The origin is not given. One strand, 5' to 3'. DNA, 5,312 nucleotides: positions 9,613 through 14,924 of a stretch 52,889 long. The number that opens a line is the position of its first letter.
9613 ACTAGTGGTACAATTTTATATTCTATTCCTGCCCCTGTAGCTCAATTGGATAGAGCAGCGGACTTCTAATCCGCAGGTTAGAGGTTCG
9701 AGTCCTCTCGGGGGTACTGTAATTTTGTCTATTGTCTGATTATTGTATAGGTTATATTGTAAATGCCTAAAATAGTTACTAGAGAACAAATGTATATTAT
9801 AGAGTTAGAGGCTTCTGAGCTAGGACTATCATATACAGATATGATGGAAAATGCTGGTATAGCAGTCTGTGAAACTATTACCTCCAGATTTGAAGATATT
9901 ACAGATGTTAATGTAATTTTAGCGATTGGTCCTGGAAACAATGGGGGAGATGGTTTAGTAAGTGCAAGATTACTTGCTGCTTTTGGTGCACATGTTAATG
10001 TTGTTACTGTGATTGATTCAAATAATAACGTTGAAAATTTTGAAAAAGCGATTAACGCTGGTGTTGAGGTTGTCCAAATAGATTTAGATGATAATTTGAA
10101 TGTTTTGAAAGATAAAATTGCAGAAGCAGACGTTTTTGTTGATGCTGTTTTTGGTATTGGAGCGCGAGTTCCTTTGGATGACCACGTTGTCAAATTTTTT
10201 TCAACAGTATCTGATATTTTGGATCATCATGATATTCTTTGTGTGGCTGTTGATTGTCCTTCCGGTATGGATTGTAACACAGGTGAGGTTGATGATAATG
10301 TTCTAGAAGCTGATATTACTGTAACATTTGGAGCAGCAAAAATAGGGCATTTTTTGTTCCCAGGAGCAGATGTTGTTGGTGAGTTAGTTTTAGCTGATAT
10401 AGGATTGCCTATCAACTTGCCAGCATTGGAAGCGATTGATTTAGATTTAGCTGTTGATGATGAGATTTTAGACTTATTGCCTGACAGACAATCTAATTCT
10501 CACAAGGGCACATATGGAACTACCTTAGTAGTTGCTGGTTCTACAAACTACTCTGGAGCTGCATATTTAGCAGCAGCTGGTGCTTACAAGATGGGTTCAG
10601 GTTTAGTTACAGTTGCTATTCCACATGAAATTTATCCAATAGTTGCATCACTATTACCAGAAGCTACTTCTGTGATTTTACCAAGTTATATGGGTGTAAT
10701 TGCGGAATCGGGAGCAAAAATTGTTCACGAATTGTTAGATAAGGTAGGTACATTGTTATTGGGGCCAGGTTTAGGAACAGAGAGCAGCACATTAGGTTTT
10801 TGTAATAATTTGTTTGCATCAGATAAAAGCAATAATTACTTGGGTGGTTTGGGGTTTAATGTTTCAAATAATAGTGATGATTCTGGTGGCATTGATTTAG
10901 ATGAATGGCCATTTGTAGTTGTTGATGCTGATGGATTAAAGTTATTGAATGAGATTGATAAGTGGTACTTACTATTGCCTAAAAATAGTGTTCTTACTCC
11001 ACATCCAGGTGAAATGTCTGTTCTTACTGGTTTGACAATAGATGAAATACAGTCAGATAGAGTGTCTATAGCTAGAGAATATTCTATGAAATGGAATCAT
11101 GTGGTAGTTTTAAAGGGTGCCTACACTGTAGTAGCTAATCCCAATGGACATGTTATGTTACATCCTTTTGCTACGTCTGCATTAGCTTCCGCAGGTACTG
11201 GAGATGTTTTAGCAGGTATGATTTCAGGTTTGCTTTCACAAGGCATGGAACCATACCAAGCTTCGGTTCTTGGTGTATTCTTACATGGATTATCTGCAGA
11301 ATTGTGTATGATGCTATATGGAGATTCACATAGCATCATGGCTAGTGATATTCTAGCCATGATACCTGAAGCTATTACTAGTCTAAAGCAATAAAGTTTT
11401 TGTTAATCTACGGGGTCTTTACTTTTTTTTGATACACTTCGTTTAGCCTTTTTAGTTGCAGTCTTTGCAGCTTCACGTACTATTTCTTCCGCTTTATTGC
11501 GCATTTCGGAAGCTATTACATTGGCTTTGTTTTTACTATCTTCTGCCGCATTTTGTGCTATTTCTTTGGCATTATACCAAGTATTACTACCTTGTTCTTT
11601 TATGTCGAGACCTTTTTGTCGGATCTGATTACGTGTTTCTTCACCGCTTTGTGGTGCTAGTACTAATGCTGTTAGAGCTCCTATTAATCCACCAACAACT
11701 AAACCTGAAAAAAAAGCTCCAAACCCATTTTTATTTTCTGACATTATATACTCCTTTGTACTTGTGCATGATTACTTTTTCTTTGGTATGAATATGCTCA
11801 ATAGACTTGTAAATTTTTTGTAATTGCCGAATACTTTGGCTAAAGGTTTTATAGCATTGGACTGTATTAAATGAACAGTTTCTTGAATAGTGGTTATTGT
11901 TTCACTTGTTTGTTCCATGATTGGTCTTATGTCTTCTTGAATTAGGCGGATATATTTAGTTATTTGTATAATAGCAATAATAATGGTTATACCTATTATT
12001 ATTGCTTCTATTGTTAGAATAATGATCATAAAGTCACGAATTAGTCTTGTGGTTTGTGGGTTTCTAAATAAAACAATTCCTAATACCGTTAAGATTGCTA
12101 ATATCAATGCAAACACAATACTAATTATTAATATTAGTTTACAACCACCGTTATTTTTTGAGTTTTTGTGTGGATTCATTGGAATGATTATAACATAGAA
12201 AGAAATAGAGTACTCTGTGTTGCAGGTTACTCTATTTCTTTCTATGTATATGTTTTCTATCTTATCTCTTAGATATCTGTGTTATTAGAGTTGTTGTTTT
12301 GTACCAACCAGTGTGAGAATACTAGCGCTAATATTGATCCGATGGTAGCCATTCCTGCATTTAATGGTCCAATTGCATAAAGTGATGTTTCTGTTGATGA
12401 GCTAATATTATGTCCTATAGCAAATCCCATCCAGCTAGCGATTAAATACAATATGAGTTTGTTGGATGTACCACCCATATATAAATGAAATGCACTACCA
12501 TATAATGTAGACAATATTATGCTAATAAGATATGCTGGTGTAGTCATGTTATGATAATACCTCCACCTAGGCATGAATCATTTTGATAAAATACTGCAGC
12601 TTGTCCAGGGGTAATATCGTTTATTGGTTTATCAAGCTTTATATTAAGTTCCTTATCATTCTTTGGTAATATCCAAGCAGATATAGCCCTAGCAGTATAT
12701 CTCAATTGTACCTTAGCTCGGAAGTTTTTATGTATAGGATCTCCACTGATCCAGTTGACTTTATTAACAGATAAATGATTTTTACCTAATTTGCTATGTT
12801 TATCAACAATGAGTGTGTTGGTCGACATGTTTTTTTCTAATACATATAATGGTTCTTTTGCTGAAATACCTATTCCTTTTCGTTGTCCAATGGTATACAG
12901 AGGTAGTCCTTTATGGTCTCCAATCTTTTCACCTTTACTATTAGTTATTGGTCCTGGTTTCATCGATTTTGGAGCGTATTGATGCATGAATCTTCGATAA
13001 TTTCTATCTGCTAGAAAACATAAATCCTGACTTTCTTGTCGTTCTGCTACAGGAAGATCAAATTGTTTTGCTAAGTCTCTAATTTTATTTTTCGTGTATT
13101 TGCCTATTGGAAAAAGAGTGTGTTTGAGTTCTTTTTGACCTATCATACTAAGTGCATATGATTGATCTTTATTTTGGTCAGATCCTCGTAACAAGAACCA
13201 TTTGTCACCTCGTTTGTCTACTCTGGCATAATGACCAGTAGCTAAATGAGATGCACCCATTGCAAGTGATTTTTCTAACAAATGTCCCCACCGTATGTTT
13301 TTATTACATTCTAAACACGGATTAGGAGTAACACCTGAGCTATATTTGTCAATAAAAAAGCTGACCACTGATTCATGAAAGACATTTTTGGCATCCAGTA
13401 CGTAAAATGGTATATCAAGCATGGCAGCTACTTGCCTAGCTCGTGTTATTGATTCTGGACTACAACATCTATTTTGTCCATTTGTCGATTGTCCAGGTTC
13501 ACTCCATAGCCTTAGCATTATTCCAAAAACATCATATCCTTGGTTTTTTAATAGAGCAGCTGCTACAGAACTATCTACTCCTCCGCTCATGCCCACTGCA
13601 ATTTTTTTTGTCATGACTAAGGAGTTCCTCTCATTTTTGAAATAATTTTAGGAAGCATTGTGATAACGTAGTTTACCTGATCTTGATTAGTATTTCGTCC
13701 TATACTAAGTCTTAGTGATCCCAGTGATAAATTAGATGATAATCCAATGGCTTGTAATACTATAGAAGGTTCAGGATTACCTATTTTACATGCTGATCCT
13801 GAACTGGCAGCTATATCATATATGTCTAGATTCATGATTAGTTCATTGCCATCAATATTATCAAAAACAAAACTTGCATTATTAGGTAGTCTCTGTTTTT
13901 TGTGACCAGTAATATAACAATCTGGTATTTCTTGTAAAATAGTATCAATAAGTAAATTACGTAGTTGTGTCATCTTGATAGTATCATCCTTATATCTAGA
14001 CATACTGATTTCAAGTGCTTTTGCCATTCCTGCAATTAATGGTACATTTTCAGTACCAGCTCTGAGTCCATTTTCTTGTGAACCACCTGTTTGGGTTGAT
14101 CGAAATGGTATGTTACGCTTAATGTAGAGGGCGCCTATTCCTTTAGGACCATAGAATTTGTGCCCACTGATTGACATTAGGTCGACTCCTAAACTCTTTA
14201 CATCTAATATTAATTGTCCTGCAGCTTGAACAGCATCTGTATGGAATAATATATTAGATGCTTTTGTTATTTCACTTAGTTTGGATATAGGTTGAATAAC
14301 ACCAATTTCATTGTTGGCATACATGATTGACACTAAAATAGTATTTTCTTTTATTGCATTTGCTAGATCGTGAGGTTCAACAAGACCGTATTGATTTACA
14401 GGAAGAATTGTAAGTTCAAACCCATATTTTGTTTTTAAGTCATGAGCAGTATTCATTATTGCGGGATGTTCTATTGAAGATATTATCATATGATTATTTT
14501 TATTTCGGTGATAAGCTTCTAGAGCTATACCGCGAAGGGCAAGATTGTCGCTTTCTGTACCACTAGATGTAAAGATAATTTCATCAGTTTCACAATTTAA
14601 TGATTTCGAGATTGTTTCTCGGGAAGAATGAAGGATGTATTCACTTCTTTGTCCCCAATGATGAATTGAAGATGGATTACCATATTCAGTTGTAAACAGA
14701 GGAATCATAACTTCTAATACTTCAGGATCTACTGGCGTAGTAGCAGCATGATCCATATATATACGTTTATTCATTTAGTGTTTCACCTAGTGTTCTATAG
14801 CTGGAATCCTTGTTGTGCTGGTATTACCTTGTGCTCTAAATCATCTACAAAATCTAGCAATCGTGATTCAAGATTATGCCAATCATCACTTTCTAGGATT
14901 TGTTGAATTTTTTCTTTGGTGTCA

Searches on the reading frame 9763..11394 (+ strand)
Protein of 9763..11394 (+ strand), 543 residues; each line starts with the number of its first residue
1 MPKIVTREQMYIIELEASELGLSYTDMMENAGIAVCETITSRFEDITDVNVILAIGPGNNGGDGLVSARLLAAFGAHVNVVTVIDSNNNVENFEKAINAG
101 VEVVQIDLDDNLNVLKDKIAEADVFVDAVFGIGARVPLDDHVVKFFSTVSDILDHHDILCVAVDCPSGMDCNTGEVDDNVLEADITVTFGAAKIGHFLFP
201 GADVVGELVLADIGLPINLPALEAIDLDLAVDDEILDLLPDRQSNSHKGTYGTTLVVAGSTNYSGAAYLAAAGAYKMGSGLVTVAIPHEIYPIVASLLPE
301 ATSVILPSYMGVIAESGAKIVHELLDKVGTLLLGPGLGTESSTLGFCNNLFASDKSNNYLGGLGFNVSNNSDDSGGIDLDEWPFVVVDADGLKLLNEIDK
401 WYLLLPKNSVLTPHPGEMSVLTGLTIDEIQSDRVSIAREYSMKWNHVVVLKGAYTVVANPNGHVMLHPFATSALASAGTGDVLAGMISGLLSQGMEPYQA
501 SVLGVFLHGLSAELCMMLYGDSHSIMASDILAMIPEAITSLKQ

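Call 62: search_protein_families(library=pfam, proteins=[window:9763-11394:+], max_evalue=0.00001)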
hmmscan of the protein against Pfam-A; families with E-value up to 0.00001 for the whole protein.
window:9763-11394:+ (543 aa): 2 families
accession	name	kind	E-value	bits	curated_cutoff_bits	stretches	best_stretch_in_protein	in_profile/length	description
PF01256.23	Carb_kinase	-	1.4e-50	172.5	27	1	255-520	2-228/242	NAD(P)H-hydrate dehydratase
PF03853.21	YjeF_N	-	4.6e-36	124.8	24.9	1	26-195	3-169/169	YjeF-related protein N-terminus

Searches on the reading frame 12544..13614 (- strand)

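Call 62: search_protein_families(library=pfam, proteins=[window:12544-13614:-], max_evalue=0.00001)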
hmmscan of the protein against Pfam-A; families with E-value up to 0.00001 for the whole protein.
window:12544-13614:- (356 aa): 3 families
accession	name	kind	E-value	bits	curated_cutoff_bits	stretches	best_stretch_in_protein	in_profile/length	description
PF03054.22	tRNA_Me_trans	-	2e-71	240.3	20.6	1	3-202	1-201/202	tRNA methyl transferase HUP domain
PF20258.4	tRNA_Me_trans_C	-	4.5e-21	75.4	20.6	1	279-354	2-77/77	Aminomethyltransferase beta-barrel domain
PF20259.3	tRNA_Me_trans_M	-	6.8e-19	67.6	27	1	208-270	2-64/66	tRNA methyl transferase PRC-barrel domain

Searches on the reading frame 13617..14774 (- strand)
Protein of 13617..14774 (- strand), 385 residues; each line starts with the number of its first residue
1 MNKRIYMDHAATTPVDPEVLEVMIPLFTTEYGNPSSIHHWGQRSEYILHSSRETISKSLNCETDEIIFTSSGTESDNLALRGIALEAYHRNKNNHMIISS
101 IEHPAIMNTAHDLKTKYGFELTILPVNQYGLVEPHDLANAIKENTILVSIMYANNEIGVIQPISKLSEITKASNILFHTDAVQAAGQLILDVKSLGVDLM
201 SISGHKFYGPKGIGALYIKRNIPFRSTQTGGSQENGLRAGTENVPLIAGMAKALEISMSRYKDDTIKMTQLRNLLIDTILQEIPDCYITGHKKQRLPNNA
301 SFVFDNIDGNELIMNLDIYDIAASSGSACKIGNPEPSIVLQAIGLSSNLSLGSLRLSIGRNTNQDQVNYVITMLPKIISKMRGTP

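Call 62: search_protein_families(library=pfam, proteins=[window:13617-14774:-], max_evalue=0.00001)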
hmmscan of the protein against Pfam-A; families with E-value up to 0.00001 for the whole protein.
window:13617-14774:- (385 aa): 2 families
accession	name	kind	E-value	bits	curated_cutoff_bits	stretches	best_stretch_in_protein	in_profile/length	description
PF00266.25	Aminotran_5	-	1.2e-79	268.4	21.5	1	5-369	1-370/371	Aminotransferase class-V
PF01212.27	Beta_elim_lyase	-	1.7e-06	28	27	1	61-209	45-202/288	Beta-eliminating lyase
